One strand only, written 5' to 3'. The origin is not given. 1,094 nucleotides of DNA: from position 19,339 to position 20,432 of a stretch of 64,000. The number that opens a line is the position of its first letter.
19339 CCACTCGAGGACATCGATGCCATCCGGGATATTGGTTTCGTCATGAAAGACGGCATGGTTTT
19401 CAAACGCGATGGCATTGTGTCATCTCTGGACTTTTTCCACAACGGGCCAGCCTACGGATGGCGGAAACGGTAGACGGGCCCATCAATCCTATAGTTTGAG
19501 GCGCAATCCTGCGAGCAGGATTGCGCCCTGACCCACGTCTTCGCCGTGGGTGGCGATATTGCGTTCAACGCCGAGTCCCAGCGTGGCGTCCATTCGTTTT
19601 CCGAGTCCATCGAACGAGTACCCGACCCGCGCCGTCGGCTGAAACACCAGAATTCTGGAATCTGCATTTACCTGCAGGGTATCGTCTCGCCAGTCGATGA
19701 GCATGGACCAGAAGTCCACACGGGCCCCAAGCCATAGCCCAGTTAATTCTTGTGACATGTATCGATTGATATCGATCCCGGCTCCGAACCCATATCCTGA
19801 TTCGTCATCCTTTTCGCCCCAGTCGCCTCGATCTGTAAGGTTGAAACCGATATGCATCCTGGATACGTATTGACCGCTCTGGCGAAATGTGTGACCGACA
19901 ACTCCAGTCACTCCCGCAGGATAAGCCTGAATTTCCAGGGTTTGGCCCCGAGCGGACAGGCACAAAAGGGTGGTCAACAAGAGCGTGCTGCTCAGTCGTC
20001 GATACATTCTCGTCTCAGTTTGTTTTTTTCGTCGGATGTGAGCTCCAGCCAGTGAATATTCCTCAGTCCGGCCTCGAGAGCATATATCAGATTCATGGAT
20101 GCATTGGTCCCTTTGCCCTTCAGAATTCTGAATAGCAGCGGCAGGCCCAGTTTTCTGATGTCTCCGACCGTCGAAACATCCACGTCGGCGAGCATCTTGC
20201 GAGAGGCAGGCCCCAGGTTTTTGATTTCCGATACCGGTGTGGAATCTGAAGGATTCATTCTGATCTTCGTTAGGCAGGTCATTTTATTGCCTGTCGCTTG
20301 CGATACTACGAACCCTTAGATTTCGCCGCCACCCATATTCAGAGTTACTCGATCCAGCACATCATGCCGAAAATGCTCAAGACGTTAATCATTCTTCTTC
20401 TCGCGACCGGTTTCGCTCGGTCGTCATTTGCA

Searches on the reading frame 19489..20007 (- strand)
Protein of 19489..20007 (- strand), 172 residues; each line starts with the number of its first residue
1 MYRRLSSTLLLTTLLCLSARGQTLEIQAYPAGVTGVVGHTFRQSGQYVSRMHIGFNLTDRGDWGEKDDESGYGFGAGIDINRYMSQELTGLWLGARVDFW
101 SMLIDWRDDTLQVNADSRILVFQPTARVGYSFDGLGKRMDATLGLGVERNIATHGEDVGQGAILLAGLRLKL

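Call 26: search_protein_families(library=pfam, proteins=[window:19489-20007:-], max_evalue=0.001)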
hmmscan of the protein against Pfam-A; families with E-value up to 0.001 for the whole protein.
window:19489-20007:- (172 aa): 1 family
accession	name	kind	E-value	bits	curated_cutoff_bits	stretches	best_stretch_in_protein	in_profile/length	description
PF13505.12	OMP_b-brl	-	1.2e-05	26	28.7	1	45-150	21-139/175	Outer membrane protein beta-barrel domain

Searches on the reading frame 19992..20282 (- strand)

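Call 26: search_protein_families(library=pfam, proteins=[window:19992-20282:-], max_evalue=0.001)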
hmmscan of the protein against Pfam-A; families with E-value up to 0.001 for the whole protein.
window:19992-20282:- (96 aa): 1 family
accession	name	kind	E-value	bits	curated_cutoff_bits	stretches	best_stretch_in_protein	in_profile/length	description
PF04994.19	TfoX_C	-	1.6e-15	57.4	23.1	1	17-92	5-80/81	TfoX C-terminal domain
